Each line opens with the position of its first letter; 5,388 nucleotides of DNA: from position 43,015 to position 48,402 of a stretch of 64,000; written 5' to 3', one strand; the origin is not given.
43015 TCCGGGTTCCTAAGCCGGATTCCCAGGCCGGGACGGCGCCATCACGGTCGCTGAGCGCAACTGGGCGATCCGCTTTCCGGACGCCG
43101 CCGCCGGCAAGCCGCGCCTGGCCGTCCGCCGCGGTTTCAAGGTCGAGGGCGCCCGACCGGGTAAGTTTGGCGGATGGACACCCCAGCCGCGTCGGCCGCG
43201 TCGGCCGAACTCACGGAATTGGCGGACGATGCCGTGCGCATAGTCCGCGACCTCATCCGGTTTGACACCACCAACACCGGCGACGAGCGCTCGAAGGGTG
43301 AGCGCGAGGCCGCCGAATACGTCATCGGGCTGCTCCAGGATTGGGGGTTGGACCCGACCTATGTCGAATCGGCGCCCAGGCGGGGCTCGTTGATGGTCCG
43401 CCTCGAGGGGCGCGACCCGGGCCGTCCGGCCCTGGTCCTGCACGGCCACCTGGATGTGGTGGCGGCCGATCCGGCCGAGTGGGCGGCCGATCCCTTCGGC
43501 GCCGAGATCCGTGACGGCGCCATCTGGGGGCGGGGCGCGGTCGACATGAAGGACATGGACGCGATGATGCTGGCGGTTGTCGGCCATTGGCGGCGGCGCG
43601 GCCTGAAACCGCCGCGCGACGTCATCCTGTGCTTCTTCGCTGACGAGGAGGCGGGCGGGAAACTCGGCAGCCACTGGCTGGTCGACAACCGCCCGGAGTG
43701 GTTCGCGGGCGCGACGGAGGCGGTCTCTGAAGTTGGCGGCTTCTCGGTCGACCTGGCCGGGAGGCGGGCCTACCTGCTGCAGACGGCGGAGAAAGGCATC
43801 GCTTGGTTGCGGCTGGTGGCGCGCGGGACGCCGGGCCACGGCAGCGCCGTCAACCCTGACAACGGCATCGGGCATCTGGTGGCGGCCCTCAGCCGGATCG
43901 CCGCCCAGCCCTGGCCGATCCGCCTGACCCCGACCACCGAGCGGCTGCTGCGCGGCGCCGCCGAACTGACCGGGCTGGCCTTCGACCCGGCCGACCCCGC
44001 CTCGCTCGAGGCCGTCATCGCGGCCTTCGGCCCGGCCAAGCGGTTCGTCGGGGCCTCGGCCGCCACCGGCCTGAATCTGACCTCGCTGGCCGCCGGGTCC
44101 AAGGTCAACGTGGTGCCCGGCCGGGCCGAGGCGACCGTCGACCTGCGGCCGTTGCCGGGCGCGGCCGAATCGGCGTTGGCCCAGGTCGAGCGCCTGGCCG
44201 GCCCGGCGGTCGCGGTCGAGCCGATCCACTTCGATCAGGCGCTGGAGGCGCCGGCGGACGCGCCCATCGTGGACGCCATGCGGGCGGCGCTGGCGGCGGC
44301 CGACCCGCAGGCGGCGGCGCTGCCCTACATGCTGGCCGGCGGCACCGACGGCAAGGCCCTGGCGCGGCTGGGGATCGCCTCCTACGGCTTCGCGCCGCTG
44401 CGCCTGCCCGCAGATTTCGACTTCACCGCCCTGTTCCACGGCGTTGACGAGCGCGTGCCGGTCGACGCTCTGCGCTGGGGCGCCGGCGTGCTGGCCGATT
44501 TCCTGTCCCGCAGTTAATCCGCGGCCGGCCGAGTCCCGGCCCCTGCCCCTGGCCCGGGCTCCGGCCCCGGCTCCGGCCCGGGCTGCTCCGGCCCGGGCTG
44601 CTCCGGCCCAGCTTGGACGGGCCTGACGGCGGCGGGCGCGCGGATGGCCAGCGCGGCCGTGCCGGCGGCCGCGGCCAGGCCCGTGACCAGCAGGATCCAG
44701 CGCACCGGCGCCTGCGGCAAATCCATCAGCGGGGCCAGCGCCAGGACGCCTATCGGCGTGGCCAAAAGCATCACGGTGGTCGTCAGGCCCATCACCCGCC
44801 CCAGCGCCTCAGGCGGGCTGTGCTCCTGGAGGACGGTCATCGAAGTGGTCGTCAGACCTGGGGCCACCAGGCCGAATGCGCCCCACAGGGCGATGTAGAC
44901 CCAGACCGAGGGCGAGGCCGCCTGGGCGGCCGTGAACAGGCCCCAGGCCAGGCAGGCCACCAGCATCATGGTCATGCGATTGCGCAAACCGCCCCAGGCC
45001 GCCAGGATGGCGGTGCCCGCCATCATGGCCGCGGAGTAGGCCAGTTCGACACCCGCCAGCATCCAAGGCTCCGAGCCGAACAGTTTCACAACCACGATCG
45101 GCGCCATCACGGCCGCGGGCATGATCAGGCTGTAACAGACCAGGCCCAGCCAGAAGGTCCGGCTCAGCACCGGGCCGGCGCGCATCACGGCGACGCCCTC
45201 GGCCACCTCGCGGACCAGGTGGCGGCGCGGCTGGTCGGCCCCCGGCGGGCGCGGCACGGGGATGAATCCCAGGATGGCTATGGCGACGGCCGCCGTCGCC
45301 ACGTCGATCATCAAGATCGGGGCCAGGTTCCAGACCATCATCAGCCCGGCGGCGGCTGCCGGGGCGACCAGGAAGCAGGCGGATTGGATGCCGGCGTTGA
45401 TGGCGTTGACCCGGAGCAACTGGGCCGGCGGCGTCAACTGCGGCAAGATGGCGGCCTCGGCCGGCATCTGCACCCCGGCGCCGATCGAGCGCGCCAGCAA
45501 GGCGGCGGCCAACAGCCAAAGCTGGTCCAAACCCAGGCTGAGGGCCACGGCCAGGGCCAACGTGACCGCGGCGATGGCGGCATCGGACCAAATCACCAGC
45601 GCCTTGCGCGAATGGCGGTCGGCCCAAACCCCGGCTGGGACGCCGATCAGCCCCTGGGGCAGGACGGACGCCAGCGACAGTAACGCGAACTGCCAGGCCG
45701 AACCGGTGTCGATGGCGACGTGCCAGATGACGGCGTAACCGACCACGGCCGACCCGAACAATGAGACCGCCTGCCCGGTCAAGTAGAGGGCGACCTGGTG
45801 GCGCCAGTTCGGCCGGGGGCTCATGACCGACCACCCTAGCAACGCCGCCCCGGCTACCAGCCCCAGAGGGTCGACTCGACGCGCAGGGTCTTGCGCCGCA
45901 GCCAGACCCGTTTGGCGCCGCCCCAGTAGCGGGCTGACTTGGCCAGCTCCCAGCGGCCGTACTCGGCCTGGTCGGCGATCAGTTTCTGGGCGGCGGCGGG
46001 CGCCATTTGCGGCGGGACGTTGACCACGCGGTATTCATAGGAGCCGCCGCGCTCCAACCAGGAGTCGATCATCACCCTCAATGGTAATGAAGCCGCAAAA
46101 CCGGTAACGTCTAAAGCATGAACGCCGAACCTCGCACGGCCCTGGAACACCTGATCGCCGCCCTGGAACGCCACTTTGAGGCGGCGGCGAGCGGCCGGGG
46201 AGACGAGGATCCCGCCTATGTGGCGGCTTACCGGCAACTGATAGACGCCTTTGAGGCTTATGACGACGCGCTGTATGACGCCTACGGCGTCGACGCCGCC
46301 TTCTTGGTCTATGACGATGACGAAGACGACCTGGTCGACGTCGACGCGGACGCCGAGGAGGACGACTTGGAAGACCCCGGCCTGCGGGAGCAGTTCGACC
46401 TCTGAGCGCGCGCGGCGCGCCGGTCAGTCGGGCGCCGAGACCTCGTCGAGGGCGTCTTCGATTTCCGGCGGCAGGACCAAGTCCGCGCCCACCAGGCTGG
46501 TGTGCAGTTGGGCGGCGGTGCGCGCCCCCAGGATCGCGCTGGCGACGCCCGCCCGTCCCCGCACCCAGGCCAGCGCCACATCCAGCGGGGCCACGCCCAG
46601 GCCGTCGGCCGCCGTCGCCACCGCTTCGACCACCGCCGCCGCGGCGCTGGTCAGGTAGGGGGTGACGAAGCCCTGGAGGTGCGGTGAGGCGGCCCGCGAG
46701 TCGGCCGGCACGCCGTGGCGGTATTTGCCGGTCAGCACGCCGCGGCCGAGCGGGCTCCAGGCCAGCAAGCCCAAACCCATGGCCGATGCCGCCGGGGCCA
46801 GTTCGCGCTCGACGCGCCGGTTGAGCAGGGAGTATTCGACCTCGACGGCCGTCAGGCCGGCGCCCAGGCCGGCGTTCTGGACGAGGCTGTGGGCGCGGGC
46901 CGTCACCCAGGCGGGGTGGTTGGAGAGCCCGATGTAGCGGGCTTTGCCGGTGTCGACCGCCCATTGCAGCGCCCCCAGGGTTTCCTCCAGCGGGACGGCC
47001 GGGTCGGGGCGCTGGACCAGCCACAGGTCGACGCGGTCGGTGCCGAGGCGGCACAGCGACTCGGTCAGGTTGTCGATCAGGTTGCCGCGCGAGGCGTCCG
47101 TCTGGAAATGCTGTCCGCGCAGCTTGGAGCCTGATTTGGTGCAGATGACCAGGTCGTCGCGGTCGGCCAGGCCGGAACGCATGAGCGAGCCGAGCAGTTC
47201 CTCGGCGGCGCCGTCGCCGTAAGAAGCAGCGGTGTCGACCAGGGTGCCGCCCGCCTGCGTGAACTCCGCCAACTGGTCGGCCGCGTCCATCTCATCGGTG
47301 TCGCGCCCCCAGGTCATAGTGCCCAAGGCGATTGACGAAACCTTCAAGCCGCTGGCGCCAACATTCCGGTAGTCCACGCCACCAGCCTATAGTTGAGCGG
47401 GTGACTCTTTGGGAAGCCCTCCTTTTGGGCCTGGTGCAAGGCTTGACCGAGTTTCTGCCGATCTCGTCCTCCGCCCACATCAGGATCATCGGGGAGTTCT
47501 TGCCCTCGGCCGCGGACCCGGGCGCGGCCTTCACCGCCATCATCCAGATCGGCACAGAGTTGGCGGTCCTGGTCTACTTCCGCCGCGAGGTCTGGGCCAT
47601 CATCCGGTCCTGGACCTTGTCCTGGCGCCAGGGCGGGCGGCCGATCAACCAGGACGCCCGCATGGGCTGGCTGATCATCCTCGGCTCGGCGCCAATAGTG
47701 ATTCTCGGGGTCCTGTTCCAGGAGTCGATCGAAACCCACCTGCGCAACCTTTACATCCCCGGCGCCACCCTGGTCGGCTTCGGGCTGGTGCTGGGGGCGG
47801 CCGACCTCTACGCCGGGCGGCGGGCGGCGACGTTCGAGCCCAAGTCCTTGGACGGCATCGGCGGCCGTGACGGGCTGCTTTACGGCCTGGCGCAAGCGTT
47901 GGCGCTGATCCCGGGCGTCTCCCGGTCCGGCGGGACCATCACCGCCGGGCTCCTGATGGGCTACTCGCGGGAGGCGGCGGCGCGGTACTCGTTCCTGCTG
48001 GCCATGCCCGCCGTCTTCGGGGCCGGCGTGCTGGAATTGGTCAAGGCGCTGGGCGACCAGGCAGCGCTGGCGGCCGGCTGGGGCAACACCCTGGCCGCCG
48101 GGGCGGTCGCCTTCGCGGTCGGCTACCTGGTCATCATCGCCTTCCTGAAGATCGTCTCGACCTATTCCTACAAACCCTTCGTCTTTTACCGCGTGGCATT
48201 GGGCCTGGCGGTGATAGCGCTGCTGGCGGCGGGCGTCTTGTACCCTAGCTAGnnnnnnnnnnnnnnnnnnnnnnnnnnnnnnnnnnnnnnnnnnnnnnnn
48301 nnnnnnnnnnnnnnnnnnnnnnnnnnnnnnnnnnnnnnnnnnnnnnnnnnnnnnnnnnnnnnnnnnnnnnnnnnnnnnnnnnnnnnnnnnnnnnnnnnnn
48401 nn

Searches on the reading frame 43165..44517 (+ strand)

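Call 14: search_protein_families(library=pfam, proteins=[window:43165-44517:+], max_evalue=1e-8)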
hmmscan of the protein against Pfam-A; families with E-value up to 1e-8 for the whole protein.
window:43165-44517:+ (450 aa): 2 families
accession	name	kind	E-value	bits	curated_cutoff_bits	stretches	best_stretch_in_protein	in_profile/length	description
PF01546.33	Peptidase_M20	-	3.1e-28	99.5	24.6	1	92-448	2-205/206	Peptidase family M20/M25/M40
PF07687.19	M20_dimer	-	3.8e-12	46.5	21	1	207-339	1-93/107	Peptidase dimerisation domain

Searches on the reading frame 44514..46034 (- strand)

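Call 14: search_protein_families(library=pfam, proteins=[window:44514-46034:-], max_evalue=1e-8)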
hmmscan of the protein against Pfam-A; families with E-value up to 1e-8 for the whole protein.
window:44514-46034:- (506 aa): 1 family
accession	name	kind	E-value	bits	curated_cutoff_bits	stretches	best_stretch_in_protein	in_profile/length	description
PF07690.21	MFS_1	-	5.1e-32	111.6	33.4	1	86-429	3-346/347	Major Facilitator Superfamily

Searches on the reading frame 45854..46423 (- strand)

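Call 27: search_protein_families(library=pfam, proteins=[window:45854-46423:-], max_evalue=0.000001)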
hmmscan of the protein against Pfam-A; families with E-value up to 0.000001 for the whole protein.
window:45854-46423:- (189 aa): 1 family
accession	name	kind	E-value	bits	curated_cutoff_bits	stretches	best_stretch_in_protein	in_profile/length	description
PF18963.5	DUF5703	-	2.2e-20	72.5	33.2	1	129-178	2-51/51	Family of unknown function (DUF5703)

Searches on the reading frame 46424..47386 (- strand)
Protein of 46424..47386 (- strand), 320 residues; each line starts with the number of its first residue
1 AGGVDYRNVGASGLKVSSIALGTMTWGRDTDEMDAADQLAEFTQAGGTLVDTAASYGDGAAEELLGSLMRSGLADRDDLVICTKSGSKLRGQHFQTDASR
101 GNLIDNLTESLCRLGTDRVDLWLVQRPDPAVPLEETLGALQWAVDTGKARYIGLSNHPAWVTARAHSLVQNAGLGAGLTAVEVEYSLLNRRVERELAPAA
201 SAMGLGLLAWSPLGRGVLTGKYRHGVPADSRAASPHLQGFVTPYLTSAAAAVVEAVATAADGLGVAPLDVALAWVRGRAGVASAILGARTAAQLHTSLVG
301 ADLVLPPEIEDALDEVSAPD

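Call 14: search_protein_families(library=pfam, proteins=[window:46424-47386:-], max_evalue=1e-8)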
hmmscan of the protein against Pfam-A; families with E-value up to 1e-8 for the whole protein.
window:46424-47386:- (320 aa): 1 family
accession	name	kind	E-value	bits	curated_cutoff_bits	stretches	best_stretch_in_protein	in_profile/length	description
PF00248.27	Aldo_ket_red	-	1.3e-60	205.4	24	1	19-316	2-289/291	Aldo/keto reductase family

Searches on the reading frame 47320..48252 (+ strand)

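Call 14: search_protein_families(library=pfam, proteins=[window:47320-48252:+], max_evalue=1e-8)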
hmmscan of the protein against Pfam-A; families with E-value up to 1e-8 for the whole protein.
window:47320-48252:+ (310 aa): 1 family
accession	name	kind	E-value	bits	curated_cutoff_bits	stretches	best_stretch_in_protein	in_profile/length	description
PF02673.24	BacA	-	1.3e-78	264.7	33.4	1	33-296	1-256/257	Bacitracin resistance protein BacA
